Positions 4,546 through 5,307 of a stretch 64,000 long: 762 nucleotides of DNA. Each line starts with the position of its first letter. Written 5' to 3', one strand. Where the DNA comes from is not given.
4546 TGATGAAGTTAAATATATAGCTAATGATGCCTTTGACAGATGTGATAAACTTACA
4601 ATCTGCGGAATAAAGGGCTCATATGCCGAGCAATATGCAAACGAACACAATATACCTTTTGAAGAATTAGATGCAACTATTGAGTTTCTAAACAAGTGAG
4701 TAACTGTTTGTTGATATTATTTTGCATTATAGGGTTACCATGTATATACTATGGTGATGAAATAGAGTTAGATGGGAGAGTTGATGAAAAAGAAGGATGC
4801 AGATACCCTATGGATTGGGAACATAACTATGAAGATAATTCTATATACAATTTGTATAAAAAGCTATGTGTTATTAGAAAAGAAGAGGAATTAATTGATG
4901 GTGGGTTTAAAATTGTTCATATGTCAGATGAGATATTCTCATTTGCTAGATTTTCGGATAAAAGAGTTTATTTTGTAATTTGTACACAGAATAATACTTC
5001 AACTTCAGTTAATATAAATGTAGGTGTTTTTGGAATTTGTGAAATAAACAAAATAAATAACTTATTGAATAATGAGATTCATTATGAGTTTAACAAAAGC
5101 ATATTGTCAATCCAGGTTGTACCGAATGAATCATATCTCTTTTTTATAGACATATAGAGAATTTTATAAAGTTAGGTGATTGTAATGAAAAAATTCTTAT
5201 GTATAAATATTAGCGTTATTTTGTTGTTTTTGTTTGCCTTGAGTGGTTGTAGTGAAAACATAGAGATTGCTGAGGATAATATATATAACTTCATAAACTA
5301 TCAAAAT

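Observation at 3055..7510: AT-rich 4.4-kb accessory insertion splitting the conserved metG-tatD pair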

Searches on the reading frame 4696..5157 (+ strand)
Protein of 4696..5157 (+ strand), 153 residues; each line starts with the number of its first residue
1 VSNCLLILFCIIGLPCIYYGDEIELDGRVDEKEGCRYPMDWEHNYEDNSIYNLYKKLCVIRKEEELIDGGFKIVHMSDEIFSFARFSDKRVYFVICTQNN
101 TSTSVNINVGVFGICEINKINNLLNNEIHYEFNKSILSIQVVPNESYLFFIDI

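Call 3: search_protein_families(library=pfam, proteins=[window:4696-5157:+], max_evalue=0.01)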
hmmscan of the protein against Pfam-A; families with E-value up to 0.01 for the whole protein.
window:4696-5157:+ (153 aa): 1 family
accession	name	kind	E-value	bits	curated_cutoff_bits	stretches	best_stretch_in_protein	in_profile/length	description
PF00128.31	Alpha-amylase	-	0.00012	21.9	22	0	3-31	334-363/446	Alpha amylase, catalytic domain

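Call 61: search_solved_structures(query=window:4726-5154:+, max_evalue=1)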
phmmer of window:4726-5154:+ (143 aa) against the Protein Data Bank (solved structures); distinct sequences matched with E-value up to 1: 72 (the best 60 are shown).
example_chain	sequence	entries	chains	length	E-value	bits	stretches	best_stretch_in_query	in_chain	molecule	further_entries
7vt9_A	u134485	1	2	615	1.1e-12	51.8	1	3-84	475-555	Maltodextrin glucosidase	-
5bn7_A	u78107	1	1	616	1.1e-12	51.8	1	3-84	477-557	Maltodextrin glucosidase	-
9vdw_A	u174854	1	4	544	5e-12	49.6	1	3-83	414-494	Acarbose hydrolase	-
9vdg_A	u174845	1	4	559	5.3e-12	49.6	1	3-83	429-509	APG-truncated loopB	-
9vd8_A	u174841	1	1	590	8.4e-12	48.9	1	3-83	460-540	Apg-truncated loopA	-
9uns_A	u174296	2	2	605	8.7e-12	48.8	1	3-83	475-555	Maltodextrin glucosidase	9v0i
9vyz_A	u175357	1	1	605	8.7e-12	48.8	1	3-83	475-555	Maltodextrin glucosidase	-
9ixw_A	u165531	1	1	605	8.7e-12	48.8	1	3-83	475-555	Maltodextrin glucosidase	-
9ivz_A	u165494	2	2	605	8.7e-12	48.8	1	3-83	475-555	Maltodextrin glucosidase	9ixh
9ize_A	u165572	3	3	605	8.7e-12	48.8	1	3-83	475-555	Maltodextrin glucosidase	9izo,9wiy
9w9m_A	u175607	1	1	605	8.7e-12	48.8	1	3-83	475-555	Maltodextrin glucosidase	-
1ea9_C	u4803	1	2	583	2e-08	38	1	2-88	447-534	CYCLOMALTODEXTRINASE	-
2d0f_A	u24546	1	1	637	1.1e-07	35.5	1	2-104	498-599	alpha-amylase I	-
1uh2_A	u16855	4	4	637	1.1e-07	35.5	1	2-104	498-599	alpha-amylase I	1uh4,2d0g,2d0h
1izk_A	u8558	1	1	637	1.2e-07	35.5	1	2-104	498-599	amylase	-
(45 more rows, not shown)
